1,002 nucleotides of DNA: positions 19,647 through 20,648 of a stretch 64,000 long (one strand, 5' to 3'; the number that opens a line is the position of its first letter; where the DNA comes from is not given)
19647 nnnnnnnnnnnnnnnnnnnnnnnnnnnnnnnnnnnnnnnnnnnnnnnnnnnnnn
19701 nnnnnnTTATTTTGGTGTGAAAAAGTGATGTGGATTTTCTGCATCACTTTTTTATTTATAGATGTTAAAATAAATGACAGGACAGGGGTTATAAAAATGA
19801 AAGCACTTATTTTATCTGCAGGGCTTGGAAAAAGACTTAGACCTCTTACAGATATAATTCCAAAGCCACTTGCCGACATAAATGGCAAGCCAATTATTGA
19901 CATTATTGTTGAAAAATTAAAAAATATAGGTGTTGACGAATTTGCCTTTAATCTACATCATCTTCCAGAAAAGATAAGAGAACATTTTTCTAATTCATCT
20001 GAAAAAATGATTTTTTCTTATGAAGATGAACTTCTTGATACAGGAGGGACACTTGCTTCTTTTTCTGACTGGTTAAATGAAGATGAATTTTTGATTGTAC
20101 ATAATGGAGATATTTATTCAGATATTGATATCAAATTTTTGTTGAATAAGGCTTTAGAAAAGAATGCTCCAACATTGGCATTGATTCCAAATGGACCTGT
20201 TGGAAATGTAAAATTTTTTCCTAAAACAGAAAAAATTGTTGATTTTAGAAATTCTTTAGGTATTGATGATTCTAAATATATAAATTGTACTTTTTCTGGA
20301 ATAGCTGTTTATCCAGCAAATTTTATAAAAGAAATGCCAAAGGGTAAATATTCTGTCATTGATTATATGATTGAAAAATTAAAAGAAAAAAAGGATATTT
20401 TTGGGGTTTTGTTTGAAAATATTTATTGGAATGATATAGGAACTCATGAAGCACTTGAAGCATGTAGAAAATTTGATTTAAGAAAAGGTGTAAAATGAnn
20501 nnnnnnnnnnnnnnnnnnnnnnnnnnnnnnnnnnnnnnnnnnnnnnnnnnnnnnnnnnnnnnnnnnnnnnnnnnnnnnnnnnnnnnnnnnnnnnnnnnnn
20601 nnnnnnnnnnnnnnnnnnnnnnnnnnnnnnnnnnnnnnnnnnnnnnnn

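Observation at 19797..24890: MurU-like and AmgK-like genes clustered with Mpl: a cell-wall recycling / UDP-MurNAc salvage module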

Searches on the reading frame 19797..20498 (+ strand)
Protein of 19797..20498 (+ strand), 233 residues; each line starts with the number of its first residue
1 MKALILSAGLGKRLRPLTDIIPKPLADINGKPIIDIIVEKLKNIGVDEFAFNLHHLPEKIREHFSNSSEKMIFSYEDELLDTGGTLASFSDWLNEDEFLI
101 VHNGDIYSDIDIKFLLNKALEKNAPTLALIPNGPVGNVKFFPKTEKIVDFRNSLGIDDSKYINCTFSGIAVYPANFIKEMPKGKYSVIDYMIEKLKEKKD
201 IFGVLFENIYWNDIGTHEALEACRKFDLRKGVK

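Call 3: search_protein_families(library=pfam, proteins=[window:19797-20498:+], max_evalue=0.01)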
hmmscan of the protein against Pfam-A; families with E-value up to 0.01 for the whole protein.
window:19797-20498:+ (233 aa): 3 families
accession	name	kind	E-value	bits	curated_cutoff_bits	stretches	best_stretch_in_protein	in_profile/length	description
PF00483.29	NTP_transferase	-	6.3e-22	78.8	21.2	2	2-131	1-136/245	Nucleotidyl transferase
PF12804.13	NTP_transf_3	-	1.5e-07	32.2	27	1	3-141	1-133/160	MobA-like NTP transferase domain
PF02348.25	CTP_transf_3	-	0.0087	16.3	22.6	0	20-46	13-39/217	Cytidylyltransferase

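Call 4: search_protein_families(library=ncbifam, proteins=[window:19797-20498:+], max_evalue=0.01)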
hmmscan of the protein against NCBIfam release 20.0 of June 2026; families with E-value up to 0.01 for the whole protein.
window:19797-20498:+ (233 aa): 32 families (the best 25 are shown)
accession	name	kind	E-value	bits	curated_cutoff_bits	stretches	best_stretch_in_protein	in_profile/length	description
NF045761.1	NAMPUrTaseMurU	equivalog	1.3e-38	133.1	250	1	1-223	1-223/226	N-acetylmuramate alpha-1-phosphate uridylyltransferase MurU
NF052502.1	man1P_GTase_Rv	exception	4.1e-22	78.5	440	1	2-222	2-225/352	mannose-1-phosphate guanylyltransferase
TIGR03992.1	Arch_glmU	subfamily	9.5e-21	74.1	292.1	1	1-216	1-216/393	bifunctional sugar-1-phosphate nucleotidylyltransferase/acetyltransferase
NF049965.1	GlMnHpPGnyltfHddC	equivalog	4.9e-20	72.1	300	1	1-153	1-152/221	D-glycero-D-manno-heptose 1-phosphate guanosyltransferase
NF045697.1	MurNAcPUrMurU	equivalog_domain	2.8e-18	66.2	370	1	4-221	1-222/229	N-acetylmuramate alpha-1-phosphate uridylyltransferase MurU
NF041313.1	UDPGP_AglF_Halo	equivalog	1.8e-16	60.3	400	1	1-128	1-128/234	UTP--glucose-1-phosphate uridylyltransferase AglF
NF041173.1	Sug_nt_acttase_Thmprot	equivalog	8.1e-16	57.9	600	1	1-216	1-216/405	bifunctional sugar-1-phosphate nucleotidylyltransferase/acetyltransferase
TIGR02623.1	G1P_cyt_trans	equivalog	1.2e-15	57.7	300.25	2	1-68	1-68/255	glucose-1-phosphate cytidylyltransferase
TIGR01208.1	rmlA_long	equivalog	2.6e-13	49.6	320.25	1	2-107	1-109/353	glucose-1-phosphate thymidylyltransferase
NF010937.0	PRK14357.1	equivalog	4e-11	42.4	658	1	1-179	1-176/448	bifunctional UDP-N-acetylglucosamine diphosphorylase/glucosamine-1-phosphate N-acetyltransferase GlmU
TIGR01173.1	glmU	equivalog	5.9e-10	38.6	366.85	1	1-136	1-134/452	bifunctional UDP-N-acetylglucosamine diphosphorylase/glucosamine-1-phosphate N-acetyltransferase GlmU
TIGR01099.1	galU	equivalog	1.2e-09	38.1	326.8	1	1-69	2-70/261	UTP--glucose-1-phosphate uridylyltransferase GalU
NF010935.0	PRK14355.1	equivalog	4.3e-08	32.2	718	1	2-96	5-95/459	bifunctional UDP-N-acetylglucosamine diphosphorylase/glucosamine-1-phosphate N-acetyltransferase GlmU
TIGR02091.1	glgC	equivalog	9.4e-08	31.5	424.9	1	2-65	2-66/364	glucose-1-phosphate adenylyltransferase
NF041135.1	IPPtranDIPPsyn_Thcocales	equivalog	1.1e-07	31.2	580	1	1-108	1-105/419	bifunctional L-myo-inositol-1-phosphate cytidylyltransferase/CDP-L-myo-inositol myo-inositolphosphotransferase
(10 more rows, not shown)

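Call 5: search_solved_structures(query=window:19797-20498:+, max_evalue=0.001, show_alignments=2)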
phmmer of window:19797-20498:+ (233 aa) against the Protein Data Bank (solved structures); distinct sequences matched with E-value up to 0.001: 27.
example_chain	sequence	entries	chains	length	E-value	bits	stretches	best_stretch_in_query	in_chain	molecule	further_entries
8hhd_A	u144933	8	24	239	3.5e-19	72.6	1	1-222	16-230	Nucleotidyl transferase | N-acetylmuramate alpha-1-phosphate uridylyltransferase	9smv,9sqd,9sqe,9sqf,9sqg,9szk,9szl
4y7t_A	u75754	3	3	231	3.8e-19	72.5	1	1-222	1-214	Nucleotidyl transferase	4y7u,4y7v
6jq8_A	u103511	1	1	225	9.4e-17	64.6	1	4-226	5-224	Putative 6-deoxy-D-mannoheptose pathway protein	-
5xhw_A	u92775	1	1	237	1.3e-16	64.1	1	4-226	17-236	Putative 6-deoxy-D-mannoheptose pathway protein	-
8x7s_B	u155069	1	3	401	2.3e-15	60.1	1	1-216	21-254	UTP--glucose-1-phosphate uridylyltransferase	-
8yre_D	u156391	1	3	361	3.1e-14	56.4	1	1-117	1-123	Mannose-1-phosphate guanylyltransferase 1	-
7x8j_A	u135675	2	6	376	3.3e-14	56.3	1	1-117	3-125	Mannose-1-phosphate guanylyltransferase 1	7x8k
7whr_B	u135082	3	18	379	5.3e-14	55.6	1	1-117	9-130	Nucleotidyl transferase family protein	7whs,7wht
7d72_K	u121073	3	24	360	1e-11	48.2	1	1-113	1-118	Mannose-1-phosphate guanyltransferase beta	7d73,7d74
1tzf_A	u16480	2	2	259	2.3e-10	43.7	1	2-67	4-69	Glucose-1-phosphate cytidylyltransferase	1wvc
1jyk_A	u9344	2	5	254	7.3e-10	42.1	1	1-61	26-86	CTP:phosphocholine Cytidylyltransferase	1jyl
5z09_A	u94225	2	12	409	7.4e-09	38.8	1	1-124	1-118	Dual sugar-1-phosphate nucleotidylyltransferase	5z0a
2ggo_A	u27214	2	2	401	2e-08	37.4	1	1-112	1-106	401aa long hypothetical glucose-1-phosphate thymidylyltransferase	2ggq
6mnu_A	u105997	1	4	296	2.8e-06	30.4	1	1-69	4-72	UTP--glucose-1-phosphate uridylyltransferase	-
3hl3_A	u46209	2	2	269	3.3e-06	30.1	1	1-223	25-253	Glucose-1-phosphate thymidylyltransferase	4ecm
7d72_A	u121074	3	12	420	9.8e-05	25.3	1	2-129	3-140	Mannose-1-phosphate guanyltransferase alpha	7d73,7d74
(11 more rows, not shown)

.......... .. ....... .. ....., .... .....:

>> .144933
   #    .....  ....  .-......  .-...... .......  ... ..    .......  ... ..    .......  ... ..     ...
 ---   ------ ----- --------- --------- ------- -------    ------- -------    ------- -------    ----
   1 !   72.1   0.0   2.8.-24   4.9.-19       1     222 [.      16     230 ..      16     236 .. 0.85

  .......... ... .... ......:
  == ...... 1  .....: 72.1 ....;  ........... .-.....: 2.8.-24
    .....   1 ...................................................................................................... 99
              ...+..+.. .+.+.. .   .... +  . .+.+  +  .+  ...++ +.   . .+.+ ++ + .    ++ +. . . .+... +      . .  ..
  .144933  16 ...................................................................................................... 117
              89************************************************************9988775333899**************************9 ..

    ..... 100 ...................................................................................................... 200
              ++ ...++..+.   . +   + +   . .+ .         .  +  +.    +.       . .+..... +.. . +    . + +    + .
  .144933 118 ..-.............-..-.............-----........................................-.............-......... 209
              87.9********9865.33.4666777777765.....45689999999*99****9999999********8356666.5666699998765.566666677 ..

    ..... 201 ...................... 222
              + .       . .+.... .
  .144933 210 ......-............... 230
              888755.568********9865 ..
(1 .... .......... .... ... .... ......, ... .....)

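Call 11: find_homologous_proteins(query=window:19797-20498:+, max_evalue=0.00001)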
Query window:19797-20498:+ (233 aa): 231 proteins with E <= 0.00001 among 703 candidates; the best 120 are listed.
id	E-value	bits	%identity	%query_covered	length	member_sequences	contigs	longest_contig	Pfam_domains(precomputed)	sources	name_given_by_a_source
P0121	2.2e-142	491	94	100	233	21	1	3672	PF00483.30,PF12804.14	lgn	-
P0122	3.1e-133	461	87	99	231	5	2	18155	PF00483.30,PF12804.14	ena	-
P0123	6.5e-132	456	87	99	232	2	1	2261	PF00483.30,PF12804.14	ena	-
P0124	3.3e-128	444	85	100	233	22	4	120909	PF00483.30,PF12804.14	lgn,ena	-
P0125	3.6e-68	248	52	97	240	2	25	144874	PF00483.30,PF12804.14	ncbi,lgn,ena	-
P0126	3.2e-64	235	51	97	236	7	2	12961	PF00483.30,PF12804.14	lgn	-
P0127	6.8e-60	221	49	97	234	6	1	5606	PF00483.30,PF12804.14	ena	-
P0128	1.1e-58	217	88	50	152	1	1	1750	PF00483.30,PF12804.14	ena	-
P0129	9.9e-49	184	49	92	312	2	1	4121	PF00483.30,PF25087.2,PF25084.2,PF12804.14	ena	-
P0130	1.9e-48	183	51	93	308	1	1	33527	PF00483.30,PF25087.2,PF25084.2,PF12804.14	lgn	-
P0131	3.3e-48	182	46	99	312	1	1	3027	PF00483.30,PF25087.2,PF12804.14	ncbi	-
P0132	1.8e-47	180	48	94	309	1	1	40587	PF00483.30,PF00132.31,PF25087.2,PF25084.2,PF12804.14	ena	-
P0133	1.2e-44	171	41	92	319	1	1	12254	PF00483.30,PF25087.2,PF12804.14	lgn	-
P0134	2.8e-43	166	42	93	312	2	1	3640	PF00483.30,PF25087.2,PF12804.14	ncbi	-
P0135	5.9e-42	162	41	99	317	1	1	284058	PF00483.30,PF12804.14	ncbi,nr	ncbi:MAG: NDP-sugar synthase [Candidatus Eremiobacteraeota bacterium]|nr:NDP-sugar synthase [Candida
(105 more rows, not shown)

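Call 50: search_dna_similar(query=window:19797-20498:+, collection=plasmids, mode=protein, max_rows=30, max_evalue=1e-8)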
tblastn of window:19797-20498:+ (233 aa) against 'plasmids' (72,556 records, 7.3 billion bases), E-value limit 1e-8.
Records with a match: 157; places in all: 163; records where one place covers at least 80% of the query: 62.
Best place of each record, by identity: <60% 157.
By first word of the organism name: Sinorhizobium 19; Streptomyces 15; Rhizobium 14; Agrobacterium 12; Bacillus 10; Haloferax 8; Haladaptatus 5; Halorussus 5; Staphylococcus 4; Azospirillum 4; and 42 more.
By predicted mobility (MOB-suite, as given by PLSDB): non-mobilizable 109; conjugative 41; mobilizable 7.
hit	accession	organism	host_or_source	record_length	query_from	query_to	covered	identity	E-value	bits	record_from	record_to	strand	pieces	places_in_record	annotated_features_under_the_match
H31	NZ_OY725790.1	Parabacteroides distasonis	-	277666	1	232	100%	32.4%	4e-26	112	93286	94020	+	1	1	nucleotidyltransferase family protein | RNase adapter RapZ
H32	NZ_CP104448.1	Acinetobacter baumannii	Homo sapiens,sputum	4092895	1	220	94%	33.5%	9e-22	100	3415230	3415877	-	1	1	none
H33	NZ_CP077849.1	Acinetobacter baumannii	Homo sapiens,Rectal swab_P28_BU14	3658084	1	220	94%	32.9%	5e-21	98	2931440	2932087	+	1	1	none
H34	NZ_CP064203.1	Acinetobacter baumannii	Homo sapiens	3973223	1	220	94%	32.9%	5e-21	98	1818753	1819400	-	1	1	none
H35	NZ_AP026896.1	Aeromonas caviae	Microbe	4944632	1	216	93%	33.5%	2e-23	105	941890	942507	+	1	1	none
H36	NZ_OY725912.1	Bacteroides finegoldii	-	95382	1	226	97%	31.6%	3e-26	113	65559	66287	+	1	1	nucleotidyltransferase family protein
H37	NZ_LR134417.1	Legionella adelaidensis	environmental,Cooling tower water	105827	3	220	94%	32.3%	2e-18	91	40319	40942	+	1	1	nucleotidyltransferase family protein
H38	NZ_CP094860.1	Staphylococcus epidermidis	Homo sapiens,pertoneal cavity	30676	1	224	95%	31.7%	8e-11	92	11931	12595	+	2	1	none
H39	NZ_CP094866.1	Staphylococcus epidermidis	Homo sapiens,pertoneal cavity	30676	1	224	95%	31.7%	8e-11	92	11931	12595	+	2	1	none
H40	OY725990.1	Phocaeicola massiliensis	-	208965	1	226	97%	30.6%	8e-20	95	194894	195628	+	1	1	record has no annotation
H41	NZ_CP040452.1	Halomonas sp. PA16-9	-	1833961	1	231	99%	30.0%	1e-20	97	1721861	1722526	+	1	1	none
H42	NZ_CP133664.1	Staphylococcus epidermidis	Homo sapiens,urine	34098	1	224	96%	30.7%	1e-14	80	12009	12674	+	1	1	sugar phosphate nucleotidyltransferase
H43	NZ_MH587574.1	Staphylococcus aureus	-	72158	1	224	96%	30.7%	1e-14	80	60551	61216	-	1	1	sugar phosphate nucleotidyltransferase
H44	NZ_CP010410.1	Xanthomonas sacchari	cell culture,rice seeds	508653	1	220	94%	29.5%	5e-16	84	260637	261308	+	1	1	murU: N-acetylmuramate alpha-1-phosphate uridylyltransferase MurU | phosphotransferase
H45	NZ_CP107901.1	Streptomyces sp. NBC_00464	-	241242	1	231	99%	27.7%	2e-16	85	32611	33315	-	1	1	sugar phosphate nucleotidyltransferase | STAS domain-containing protein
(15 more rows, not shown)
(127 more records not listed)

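Call 51: get_annotated_region(hit=H44, flank=4000)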
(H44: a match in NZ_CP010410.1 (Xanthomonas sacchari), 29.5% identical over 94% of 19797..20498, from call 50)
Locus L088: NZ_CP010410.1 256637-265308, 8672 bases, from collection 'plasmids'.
description: Xanthomonas sacchari strain R1 plasmid unnamed, complete sequence
organism: Xanthomonas sacchari (NCBI taxid 56458)
taxonomy: Bacteria; Pseudomonadota; Gammaproteobacteria; Lysobacterales; Lysobacteraceae; Xanthomonas; Xanthomonas sacchari
host: -; source: cell culture,rice seeds; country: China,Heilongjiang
typing (MOB-suite, as given by PLSDB): non-mobilizable
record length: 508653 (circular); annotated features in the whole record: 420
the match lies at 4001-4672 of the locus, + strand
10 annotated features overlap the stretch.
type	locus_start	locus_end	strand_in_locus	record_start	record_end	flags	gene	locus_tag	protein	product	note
CDS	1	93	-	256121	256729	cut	-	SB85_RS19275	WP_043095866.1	HutD family protein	-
CDS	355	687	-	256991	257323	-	-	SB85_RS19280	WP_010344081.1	ComEA family DNA-binding protein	-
CDS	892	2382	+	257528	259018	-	-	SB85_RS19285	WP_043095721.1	M20 family metallopeptidase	-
CDS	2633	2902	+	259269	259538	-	-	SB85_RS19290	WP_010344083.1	GlsB/YeaQ/YmgE family stress response membrane protein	-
CDS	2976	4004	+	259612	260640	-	-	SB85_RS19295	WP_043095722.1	phosphotransferase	-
CDS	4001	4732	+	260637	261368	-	murU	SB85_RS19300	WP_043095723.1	N-acetylmuramate alpha-1-phosphate uridylyltransferase MurU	GO:0009252 - peptidoglycan biosynthetic process [Evidence IEA]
CDS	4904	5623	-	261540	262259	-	hda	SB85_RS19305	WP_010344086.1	DnaA regulatory inactivator Hda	GO:0032297 - negative regulation of DNA-templated DNA replication initiation [Evidence IEA]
CDS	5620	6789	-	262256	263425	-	-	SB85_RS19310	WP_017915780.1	AI-2E family transporter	GO:1905887 - autoinducer AI-2 transmembrane transport [Evidence IEA]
CDS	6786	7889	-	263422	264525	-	-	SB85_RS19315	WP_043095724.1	DUF2066 domain-containing protein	-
CDS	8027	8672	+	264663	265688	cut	purM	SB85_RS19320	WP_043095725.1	phosphoribosylformylglycinamidine cyclo-ligase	GO:0006189 - 'de novo' IMP biosynthetic process [Evidence IEA]; GO:0009152 - purine ribonucleotide biosynthetic process ...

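Call 57: search_protein_families(library=ncbifam, proteins=[L088:2976-4004:+, L088:4001-4732:+], max_evalue=1e-8)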
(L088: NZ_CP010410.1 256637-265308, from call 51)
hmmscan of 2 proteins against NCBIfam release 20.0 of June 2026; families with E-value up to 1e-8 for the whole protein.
L088:2976-4004:+ (342 aa): 2 families
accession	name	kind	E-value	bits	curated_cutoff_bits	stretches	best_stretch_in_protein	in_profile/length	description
NF045759.1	NamurgluKinAmgK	equivalog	5.1e-77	259.2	550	1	14-327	3-320/324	N-acetylmuramate/N-acetylglucosamine kinase AmgK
NF045698.1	MurGlcNAcKinAmgK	equivalog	4.9e-28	98.4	500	1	74-328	88-352/360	N-acetylmuramate/N-acetylglucosamine kinase AmgK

L088:4001-4732:+ (243 aa): 10 families
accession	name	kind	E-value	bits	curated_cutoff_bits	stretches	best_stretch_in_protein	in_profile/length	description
NF045761.1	NAMPUrTaseMurU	equivalog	5.7e-79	265.1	250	1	1-229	1-225/226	N-acetylmuramate alpha-1-phosphate uridylyltransferase MurU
NF045697.1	MurNAcPUrMurU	equivalog_domain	1.2e-32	113.2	370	1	4-223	1-220/229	N-acetylmuramate alpha-1-phosphate uridylyltransferase MurU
NF052502.1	man1P_GTase_Rv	exception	6.1e-28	97.7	440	1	2-118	2-117/352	mannose-1-phosphate guanylyltransferase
TIGR03992.1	Arch_glmU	subfamily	1.1e-21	77.3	292.1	1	1-226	1-222/393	bifunctional sugar-1-phosphate nucleotidylyltransferase/acetyltransferase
TIGR01208.1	rmlA_long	equivalog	2.6e-15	56.2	320.25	1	2-109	1-108/353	glucose-1-phosphate thymidylyltransferase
NF049965.1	GlMnHpPGnyltfHddC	equivalog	2.5e-14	53.4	300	1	1-119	1-116/221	D-glycero-D-manno-heptose 1-phosphate guanosyltransferase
NF041313.1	UDPGP_AglF_Halo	equivalog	6e-14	52.1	400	1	1-108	1-105/234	UTP--glucose-1-phosphate uridylyltransferase AglF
TIGR01207.1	rmlA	equivalog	9.3e-11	41.4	360.65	1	2-79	1-79/286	glucose-1-phosphate thymidylyltransferase RfbA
NF041173.1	Sug_nt_acttase_Thmprot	equivalog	3.6e-10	39.3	600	1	1-112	1-109/405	bifunctional sugar-1-phosphate nucleotidylyltransferase/acetyltransferase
NF012024.0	PRK15480.1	equivalog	6.7e-10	38.6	588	1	2-79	5-83/292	glucose-1-phosphate thymidylyltransferase RfbA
